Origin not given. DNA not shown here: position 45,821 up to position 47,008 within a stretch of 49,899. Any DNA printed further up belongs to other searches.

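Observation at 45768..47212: Zinc-ribbon + HEPN-motif gene inserted between baseplate gp45 and gp46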

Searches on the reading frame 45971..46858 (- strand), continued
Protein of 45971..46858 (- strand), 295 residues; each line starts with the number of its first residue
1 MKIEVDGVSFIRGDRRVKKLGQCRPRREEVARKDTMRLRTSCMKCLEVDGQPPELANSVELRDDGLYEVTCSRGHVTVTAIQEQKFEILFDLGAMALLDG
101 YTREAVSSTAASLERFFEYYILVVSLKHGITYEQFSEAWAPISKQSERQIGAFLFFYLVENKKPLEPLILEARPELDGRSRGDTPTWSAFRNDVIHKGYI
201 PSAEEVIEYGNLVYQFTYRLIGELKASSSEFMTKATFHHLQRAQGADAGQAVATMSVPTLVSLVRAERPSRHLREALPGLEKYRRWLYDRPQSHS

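Call 33: find_related_loci(query=A1, collection=genome_contigs, flank=10000)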
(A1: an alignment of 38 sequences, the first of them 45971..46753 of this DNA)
Query A1 (260 aa) in genome_contigs; peptide patterns used: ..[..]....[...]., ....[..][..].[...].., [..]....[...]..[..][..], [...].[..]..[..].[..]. (x = any residue, [..] = any of these).
532 stretches matched a pattern; 259 encode a relative of the query (tblastn E <= 1e-3); the best 80 are kept; 80 distinct loci.
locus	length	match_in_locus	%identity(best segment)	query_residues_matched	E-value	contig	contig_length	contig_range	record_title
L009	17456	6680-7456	78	1-259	6e-140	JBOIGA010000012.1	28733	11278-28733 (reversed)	MAG: Burkholderiales bacterium isolate SD8061_metabat2.bin.3 NODE_166_length_28733_cov_1.091904, whole genome shotgun se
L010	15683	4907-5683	71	1-259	9e-131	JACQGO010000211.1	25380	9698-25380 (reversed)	MAG: Betaproteobacteria bacterium isolate NC_groundwater_1075_Ag_S2p5_65_1559 S_2p5_S6_coassembly_k141_2210365, whole ge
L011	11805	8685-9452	63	1-257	3e-114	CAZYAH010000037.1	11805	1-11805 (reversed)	MAG TPA_asm: uncultured Alicyclobacillaceae bacterium isolate SRP136066_co1_262 genome assembly, contig: NODE_6816_lengt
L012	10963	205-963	53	1-253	4e-92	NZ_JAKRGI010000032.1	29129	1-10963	Vibrio sp. Of14-4 scaffold_31, whole genome shotgun sequence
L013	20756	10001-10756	55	1-255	3e-92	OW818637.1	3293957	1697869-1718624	metagenome genome assembly, chromosome: 1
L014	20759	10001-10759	52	1-253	2e-90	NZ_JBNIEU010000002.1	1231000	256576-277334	Aestuariirhabdus sp. LZHN29 LZHN29_scaffold2, whole genome shotgun sequence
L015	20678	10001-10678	56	28-253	2e-88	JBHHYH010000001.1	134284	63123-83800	MAG: Candidatus Scalinduaceae bacterium isolate Maj_2_bin.64 NODE_7_length_134284_cov_29.309151, whole genome shotgun se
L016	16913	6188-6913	50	1-246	9e-82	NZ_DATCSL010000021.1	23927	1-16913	MAG: Thiomicrospira sp. isolate SMAG_U7304 k141_65649, whole genome shotgun sequence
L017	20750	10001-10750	48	1-252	4e-81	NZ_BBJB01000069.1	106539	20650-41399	Pseudanabaena sp. lw0831, whole genome shotgun sequence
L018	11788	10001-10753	47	1-253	3e-78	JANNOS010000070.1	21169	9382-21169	MAG: Methylophilaceae bacterium isolate SOY_34_metabat_293 SOY_34_k141_278060, whole genome shotgun sequence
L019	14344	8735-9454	49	1-246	1e-77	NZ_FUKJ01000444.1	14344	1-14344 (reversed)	Crenothrix polyspora isolate RSM_CP2, whole genome shotgun sequence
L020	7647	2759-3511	47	1-252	6e-77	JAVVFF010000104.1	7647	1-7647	MAG: Methylophaga sp. isolate TamC13-40 NODE_8054_length_7647_cov_5.453899, whole genome shotgun sequence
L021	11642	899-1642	46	1-249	4e-69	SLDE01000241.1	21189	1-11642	MAG: Ectothiorhodospiraceae bacterium isolate CSSed162cmB_532 CSSed16-2cmB-5316, whole genome shotgun sequence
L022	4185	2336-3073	41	1-253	1e-67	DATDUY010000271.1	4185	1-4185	MAG TPA_asm: Sulfuricurvum sp. isolate SMAG_U8070 k141_316976, whole genome shotgun sequence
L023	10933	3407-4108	42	7-242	6e-66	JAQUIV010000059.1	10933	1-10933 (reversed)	MAG: Aliarcobacter sp. isolate STCSWMC_69 NODE_17894_length_10933_cov_469.960855_ST_CSWMC, whole genome shotgun sequence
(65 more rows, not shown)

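Call 39: search_protein_families(library=pfam, alignment_id=A4, max_evalue=0.0001)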
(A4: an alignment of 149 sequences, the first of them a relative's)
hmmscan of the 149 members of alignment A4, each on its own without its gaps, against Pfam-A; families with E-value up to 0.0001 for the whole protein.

A. member 1, L001:7068-7919:+ (283 aa): 1 family
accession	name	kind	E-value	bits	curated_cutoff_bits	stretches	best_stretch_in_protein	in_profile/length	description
PF10899.13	AbiGi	-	7.5e-05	23.3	22.4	1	114-173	27-85/185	Putative abortive phage resistance protein AbiGi, antitoxin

B. families by the number of members that match (of 149 scanned): 174 families (the first 25 are shown)
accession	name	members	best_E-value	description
PF00589.27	Phage_integrase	3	5.4e-36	Phage integrase family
PF00343.26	Phosphorylase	2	0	Carbohydrate phosphorylase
PF13495.12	Phage_int_SAM_4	2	1.4e-33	Phage integrase, N-terminal SAM-like domain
PF00593.30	TonB_dep_Rec_b-barrel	2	1.5e-25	TonB dependent receptor-like, beta-barrel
PF07728.20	AAA_5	2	2.1e-25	AAA domain (dynein-related subfamily)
PF04055.27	Radical_SAM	2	3.5e-23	Radical SAM superfamily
PF01548.23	DEDD_Tnp_IS110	2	3.8e-17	Transposase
PF13643.11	DUF4145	2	8.3e-17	Domain of unknown function (DUF4145)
PF01527.26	HTH_Tnp_1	2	1.7e-16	Transposase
PF07715.20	Plug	2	1e-15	TonB-dependent Receptor Plug Domain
PF10387.14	DUF2442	2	1.2e-15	Protein of unknown function (DUF2442)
PF13191.12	AAA_16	2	1.4e-12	AAA ATPase domain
PF13391.12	HNH_2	2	2.3e-12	HNH endonuclease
PF13401.12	AAA_22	2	3.4e-12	AAA domain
PF02498.22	Bro-N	2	2.3e-11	BRO family, N-terminal domain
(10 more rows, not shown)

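Call 40: search_protein_families(library=padloc, alignment_id=A4, max_evalue=0.00001)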
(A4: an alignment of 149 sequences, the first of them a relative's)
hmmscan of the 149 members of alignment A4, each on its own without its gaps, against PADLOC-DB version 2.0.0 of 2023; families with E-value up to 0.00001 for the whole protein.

A. member 1, L001:7068-7919:+ (283 aa): 1 family
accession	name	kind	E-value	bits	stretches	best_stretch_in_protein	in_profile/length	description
PDLC02331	AbiGi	-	1e-05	23.1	0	114-177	60-122/260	AbiGi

B. families by the number of members that match (of 149 scanned): 188 families (the first 25 are shown)
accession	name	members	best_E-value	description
PDLC04920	PDC-S13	2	4.2e-118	-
PDLC04132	HNH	2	1.2e-23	-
PDLC03546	HNH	2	4.4e-17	Type II restriction enzyme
PDLC02501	BrxHI|BrxHII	2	4.8e-15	BrxHI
PDLC03529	REase_II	2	1.7e-14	Type II restriction enzyme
PDLC04109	PD-T7-4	2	2.5e-13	-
PDLC02590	DrmC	2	2e-12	DrmC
PDLC04934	PDC-S15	2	6.8e-11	-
PDLC00786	Cyclase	1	7.1e-146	oligonucleotide-cyclase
PDLC03507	REase_II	1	2.5e-123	Type II restriction enzyme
PDLC04919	PDC-S13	1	1.1e-117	-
PDLC00796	Cyclase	1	1.4e-104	oligonucleotide-cyclase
PDLC03083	Specificity_I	1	4.2e-98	Type I specificity subunit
PDLC00792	Cyclase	1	1.4e-82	oligonucleotide-cyclase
PDLC00814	Cyclase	1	6.3e-82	oligonucleotide-cyclase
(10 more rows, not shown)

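Call 41: search_protein_families(library=pfam, proteins=[L009:5853-6653:+, L009:7541-8140:+, L010:4432-4782:+, L010:5693-6604:+, L011:8050-8664:+, L018:9201-9983:+, L020:2196-2750:+, L005:7291-7977:+, L019:7529-8689:+, L015:8675-10000:+], max_evalue=0.01)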
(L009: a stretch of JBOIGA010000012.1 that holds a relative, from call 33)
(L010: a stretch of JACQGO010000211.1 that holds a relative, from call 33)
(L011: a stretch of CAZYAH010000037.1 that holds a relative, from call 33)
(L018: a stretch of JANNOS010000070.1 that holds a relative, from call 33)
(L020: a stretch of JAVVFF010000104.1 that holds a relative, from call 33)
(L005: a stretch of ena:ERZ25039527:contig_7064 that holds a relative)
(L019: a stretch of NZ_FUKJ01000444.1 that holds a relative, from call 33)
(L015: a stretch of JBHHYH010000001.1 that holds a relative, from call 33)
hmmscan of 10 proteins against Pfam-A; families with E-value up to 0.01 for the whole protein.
L009:5853-6653:+ (266 aa): 8 families
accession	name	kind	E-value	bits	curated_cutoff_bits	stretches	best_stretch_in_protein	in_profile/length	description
PF01209.24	Ubie_methyltran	-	3.8e-80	269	20.1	1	37-263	4-232/233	ubiE/COQ5 methyltransferase family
PF13649.12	Methyltransf_25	-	1.7e-19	70.7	27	1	84-179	1-97/97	Methyltransferase domain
PF08241.18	Methyltransf_11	-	6.6e-18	65.6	21.2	1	85-182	1-94/95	Methyltransferase domain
PF13847.12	Methyltransf_31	-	4.5e-14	52.8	27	1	79-243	2-145/145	Methyltransferase domain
PF13489.12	Methyltransf_23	-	3.6e-11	43.5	27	1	69-246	10-161/164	Methyltransferase domain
PF08242.18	Methyltransf_12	-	2.4e-08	35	30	1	85-180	1-97/98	Methyltransferase domain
PF07021.18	MetW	-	0.003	17.6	21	1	75-183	8-107/193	Methionine biosynthesis protein MetW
PF20922.3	Anamorsin_N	-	0.007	16.5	27.1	0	145-185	48-89/163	Anamorsin, N-terminal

L009:7541-8140:+ (199 aa): 0 families

L010:4432-4782:+ (116 aa): 0 families

L010:5693-6604:+ (303 aa): 2 families
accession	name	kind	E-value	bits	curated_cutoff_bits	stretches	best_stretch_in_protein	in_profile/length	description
PF18728.6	HEPN_AbiV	-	6.2e-29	101.6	27.1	1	55-211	2-154/155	AbiV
PF19979.4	DUF6415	-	0.0032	18.6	27.5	1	194-259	14-80/95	Family of unknown function (DUF6415)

L011:8050-8664:+ (204 aa): 0 families

L018:9201-9983:+ (260 aa): 1 family
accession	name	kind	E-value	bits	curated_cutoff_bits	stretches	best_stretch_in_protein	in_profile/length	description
PF02602.20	HEM4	-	1.8e-47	161.8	27.5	1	28-254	2-230/231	Uroporphyrinogen-III synthase HemD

L020:2196-2750:+ (184 aa): 1 family
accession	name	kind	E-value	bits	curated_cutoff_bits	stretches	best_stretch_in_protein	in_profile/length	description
PF01243.27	PNPOx_N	-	3e-12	47.4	28.1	1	8-131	1-120/120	Pyridoxamine 5'-phosphate oxidase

L005:7291-7977:+ (228 aa): 0 families

L019:7529-8689:+ (386 aa): 2 families
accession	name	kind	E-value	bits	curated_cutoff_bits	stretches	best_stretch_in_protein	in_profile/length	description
PF01612.26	DNA_pol_A_exo1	-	2.1e-42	145.3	23.6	1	5-171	2-172/173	3'-5' exonuclease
PF00570.28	HRDC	-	2.3e-16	59.9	23.8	1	214-281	1-68/68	HRDC domain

L015:8675-10000:+ (441 aa): 3 families
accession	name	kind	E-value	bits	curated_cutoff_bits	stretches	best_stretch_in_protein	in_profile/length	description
PF00902.23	TatC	-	4e-63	213.4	25.1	1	16-229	1-208/208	Sec-independent protein translocase protein (TatC)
PF04773.18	FecR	-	1.4e-10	41.9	24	1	308-395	2-96/97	FecR protein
PF24378.1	DUF7534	-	0.00026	21.6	28.4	1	206-233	13-40/57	Family of unknown function (DUF7534)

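Call 60: search_dna_similar(query=window:45971-46753:-, collection=phages, mode=protein, max_evalue=0.001, max_rows=30)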
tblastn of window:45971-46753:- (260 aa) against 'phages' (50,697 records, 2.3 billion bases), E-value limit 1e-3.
Records with a match: 2; places in all: 2; records where one place covers at least 80% of the query: 2.
Best place of each record, by identity: <60% 2.
By first word of the organism name: Bacillus 2.
By host as written in the record: Bacillus subtilis BEST7003 2.
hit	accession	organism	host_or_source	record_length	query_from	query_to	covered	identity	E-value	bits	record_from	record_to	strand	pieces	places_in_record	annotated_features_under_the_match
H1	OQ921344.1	Bacillus phage SPbetaL4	Bacillus subtilis BEST7003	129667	1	220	85%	32.6%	2e-30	125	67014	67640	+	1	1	hypothetical protein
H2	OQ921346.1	Bacillus phage SPbetaL6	Bacillus subtilis BEST7003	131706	1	220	85%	32.6%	2e-30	125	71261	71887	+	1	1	hypothetical protein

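Call 61: search_dna_similar(query=window:45971-46753:-, collection=plasmids, mode=protein, max_evalue=0.001, max_rows=30)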
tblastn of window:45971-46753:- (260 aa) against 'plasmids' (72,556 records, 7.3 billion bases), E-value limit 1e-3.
Records with a match: 9; places in all: 10; records where one place covers at least 80% of the query: 5.
Best place of each record, by identity: <60% 9.
By first word of the organism name: Paenibacillus 4; Bacillus 2; Sphingobium 1; Rhizobium 1; Methylobacter 1.
By predicted mobility (MOB-suite, as given by PLSDB): non-mobilizable 6; conjugative 2; mobilizable 1.
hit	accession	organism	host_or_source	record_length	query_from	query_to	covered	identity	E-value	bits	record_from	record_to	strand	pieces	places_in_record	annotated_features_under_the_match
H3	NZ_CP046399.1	Bacillus sp. A260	single cell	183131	1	250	96%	30.1%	1e-20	98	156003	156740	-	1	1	hypothetical protein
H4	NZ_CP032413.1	Paenibacillus lautus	single colony,Tattoo ink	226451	1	221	85%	33.9%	6e-26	113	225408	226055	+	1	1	hypothetical protein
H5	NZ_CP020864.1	Paenibacillus sp. Cedars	Single culture,Alkaline pool submerged ...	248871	1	221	85%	33.9%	6e-26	113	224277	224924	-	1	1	hypothetical protein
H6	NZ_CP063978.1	Bacillus cereus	Soil in tiger area of zoo,cell culture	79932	1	250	96%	28.2%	4e-22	102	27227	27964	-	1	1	hypothetical protein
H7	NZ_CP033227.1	Sphingobium yanoikuyae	Mixed culture,wastewater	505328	1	208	80%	33.2%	6e-29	122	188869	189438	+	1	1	hypothetical protein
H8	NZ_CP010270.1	Paenibacillus polymyxa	-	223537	1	195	75%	34.4%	8e-31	127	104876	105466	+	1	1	hypothetical protein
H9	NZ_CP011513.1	Paenibacillus peoriae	cell culture,soil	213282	1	195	75%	34.4%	5e-29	122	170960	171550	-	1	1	hypothetical protein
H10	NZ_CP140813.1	Rhizobium beringeri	Trifolium pratense,whole organism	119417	1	178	65%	35.7%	4e-17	113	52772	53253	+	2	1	hypothetical protein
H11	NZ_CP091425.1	Methylobacter sp. YRD-M1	isolate,wetland soil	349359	71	199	50%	30.2%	3e-11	71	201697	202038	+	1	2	hypothetical protein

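Call 62: get_annotated_region(hit=H1, flank=5000)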
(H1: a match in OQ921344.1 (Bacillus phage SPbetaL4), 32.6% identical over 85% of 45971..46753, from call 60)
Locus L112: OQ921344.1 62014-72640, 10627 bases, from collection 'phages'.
description: Bacillus phage SPbetaL4, complete genome.
organism: Bacillus phage SPbetaL4 (NCBI taxid 3053438)
taxonomy: Viruses; Duplodnaviria; Heunggongvirae; Uroviricota; Caudoviricetes; Spbetavirus
host: Bacillus subtilis BEST7003; source: soil; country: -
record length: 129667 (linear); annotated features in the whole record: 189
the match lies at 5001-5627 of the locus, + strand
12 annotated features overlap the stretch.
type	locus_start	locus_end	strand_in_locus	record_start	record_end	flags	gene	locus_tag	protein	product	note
CDS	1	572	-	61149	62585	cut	-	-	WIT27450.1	hypothetical protein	86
CDS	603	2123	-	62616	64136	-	-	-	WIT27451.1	hypothetical protein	87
CDS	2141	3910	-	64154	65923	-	-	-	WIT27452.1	hypothetical protein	88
CDS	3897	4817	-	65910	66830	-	-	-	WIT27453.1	hypothetical protein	89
CDS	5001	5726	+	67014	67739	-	-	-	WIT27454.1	hypothetical protein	90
CDS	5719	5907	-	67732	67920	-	-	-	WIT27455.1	hypothetical protein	91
CDS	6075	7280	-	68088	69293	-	-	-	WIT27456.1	hypothetical protein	92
CDS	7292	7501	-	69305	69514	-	-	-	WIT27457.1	hypothetical protein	93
CDS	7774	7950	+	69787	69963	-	-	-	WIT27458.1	hypothetical protein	94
CDS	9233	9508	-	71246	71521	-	-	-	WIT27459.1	hypothetical protein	95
CDS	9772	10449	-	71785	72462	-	-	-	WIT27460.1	hypothetical protein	96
CDS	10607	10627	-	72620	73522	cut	-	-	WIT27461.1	hypothetical protein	97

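Call 63: get_annotated_region(hit=H7, flank=6000)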
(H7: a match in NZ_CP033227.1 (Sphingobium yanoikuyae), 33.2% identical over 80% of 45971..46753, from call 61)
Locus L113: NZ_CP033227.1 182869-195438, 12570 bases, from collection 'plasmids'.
description: Sphingobium yanoikuyae strain SJTF8 plasmid pF1, complete sequence
organism: Sphingobium yanoikuyae (NCBI taxid 13690)
taxonomy: Bacteria; Pseudomonadota; Alphaproteobacteria; Sphingomonadales; Sphingomonadaceae; Sphingobium; Sphingobium yanoikuyae
host: -; source: Mixed culture,wastewater; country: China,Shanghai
typing (MOB-suite, as given by PLSDB): mobilizable; relaxase MOBP
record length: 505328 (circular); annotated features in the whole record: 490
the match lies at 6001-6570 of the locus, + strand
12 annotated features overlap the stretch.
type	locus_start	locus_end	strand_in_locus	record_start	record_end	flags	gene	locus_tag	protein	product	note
CDS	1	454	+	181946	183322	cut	-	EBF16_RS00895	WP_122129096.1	TolC family protein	GO:0055085 - transmembrane transport [Evidence IEA]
CDS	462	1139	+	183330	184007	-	-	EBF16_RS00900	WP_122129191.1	response regulator transcription factor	GO:0000160 - phosphorelay signal transduction system [Evidence IEA]; GO:0006355 - regulation of DNA-templated ...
CDS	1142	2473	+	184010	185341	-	-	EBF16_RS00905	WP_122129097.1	HAMP domain-containing sensor histidine kinase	GO:0007165 - signal transduction [Evidence IEA]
CDS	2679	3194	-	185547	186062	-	-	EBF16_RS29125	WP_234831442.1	hypothetical protein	-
CDS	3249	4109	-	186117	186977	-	-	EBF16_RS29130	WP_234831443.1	ISNCY family transposase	-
CDS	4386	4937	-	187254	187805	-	-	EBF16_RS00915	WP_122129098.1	hypothetical protein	-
CDS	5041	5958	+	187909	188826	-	-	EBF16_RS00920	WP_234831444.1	hypothetical protein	-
CDS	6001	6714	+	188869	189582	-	-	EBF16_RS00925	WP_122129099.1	hypothetical protein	-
CDS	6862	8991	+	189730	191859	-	-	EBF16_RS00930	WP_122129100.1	DUF4158 domain-containing protein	-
CDS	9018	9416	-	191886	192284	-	cueR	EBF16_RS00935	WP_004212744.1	Cu(I)-responsive transcriptional regulator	GO:0006878 - intracellular copper ion homeostasis [Evidence IEA]; GO:0006355 - regulation of DNA-templated ...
CDS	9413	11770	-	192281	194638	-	-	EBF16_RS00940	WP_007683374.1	heavy metal translocating P-type ATPase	-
CDS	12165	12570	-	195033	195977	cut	copD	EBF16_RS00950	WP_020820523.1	copper homeostasis membrane protein CopD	GO:0006825 - copper ion transport [Evidence IEA]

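Call 75: find_encoding_contigs(protein=P0002, flank=5000, max_places=3)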
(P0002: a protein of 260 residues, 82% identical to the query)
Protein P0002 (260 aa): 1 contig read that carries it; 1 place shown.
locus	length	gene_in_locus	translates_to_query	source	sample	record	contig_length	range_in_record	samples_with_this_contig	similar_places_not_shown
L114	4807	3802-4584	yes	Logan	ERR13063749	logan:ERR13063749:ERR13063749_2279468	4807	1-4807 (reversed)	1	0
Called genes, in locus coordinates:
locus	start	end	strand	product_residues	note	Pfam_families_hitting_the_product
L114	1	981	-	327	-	?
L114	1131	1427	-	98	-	PF03992:ABM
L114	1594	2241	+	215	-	PF02632:BioY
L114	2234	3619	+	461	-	PF00202:Aminotran_3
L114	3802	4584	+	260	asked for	-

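Call 76: find_encoding_contigs(protein=P0003, flank=6000, max_places=4)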
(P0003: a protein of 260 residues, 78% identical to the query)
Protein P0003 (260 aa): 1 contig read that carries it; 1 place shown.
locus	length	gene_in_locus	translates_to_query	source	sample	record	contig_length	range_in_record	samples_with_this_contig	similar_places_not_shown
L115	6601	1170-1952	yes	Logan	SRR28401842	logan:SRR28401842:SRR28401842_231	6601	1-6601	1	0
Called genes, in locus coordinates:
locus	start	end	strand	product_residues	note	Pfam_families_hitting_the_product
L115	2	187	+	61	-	?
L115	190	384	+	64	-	PF06945:DUF1289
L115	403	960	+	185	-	PF11136:DUF2889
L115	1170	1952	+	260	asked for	-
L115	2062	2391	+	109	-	-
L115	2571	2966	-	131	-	PF01850:PIN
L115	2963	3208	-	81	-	PF22513:FitA-like_RHH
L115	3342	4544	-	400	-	PF07690:MFS_1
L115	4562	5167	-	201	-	PF25182:NonGDSL (weak), PF04311:DUF459 (weak), PF00657:Lipase_GDSL, PF13472:Lipase_GDSL_2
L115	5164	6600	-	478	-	?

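Call 88: find_homologous_proteins(query=L010:5693-6604:+, max_evalue=0.00001)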
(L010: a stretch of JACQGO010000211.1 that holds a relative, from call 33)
Query L010:5693-6604:+ (303 aa): 51 proteins with E <= 0.00001 among 3624 candidates.
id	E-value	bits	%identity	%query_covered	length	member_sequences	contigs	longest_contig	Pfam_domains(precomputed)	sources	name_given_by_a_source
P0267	2.5e-172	589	100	89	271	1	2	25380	PF18728.7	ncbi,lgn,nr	ncbi:MAG: AbiV family abortive infection protein [Betaproteobacteria bacterium]|nr:AbiV family abort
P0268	7.0e-133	460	80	89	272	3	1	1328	PF18728.7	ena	-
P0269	1.6e-123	429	75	88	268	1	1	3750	PF18728.7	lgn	-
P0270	4.6e-101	356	72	77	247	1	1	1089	PF18728.7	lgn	-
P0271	7.7e-99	348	69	78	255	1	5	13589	PF18728.7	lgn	-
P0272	1.2e-98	348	69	77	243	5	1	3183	PF18728.7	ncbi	-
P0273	1.8e-98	347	69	77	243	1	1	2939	PF18728.7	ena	-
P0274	9.9e-95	335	65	73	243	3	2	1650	PF18728.7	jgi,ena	-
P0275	2.6e-92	327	65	77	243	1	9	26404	PF18728.7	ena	-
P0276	1.6e-89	318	71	73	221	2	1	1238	PF18728.7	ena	-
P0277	3.1e-83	297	76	61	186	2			PF18728.7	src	-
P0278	1.9e-81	291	57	80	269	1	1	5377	PF18728.7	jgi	jgi:AbiV family abortive infection protein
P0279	9.3e-76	273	56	76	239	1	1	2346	PF18728.7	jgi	jgi:AbiV family abortive infection protein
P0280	2.0e-73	265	54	84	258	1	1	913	PF18728.7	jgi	jgi:AbiV family abortive infection protein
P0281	4.9e-73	264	51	78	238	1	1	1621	PF18728.7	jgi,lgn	jgi:AbiV family abortive infection protein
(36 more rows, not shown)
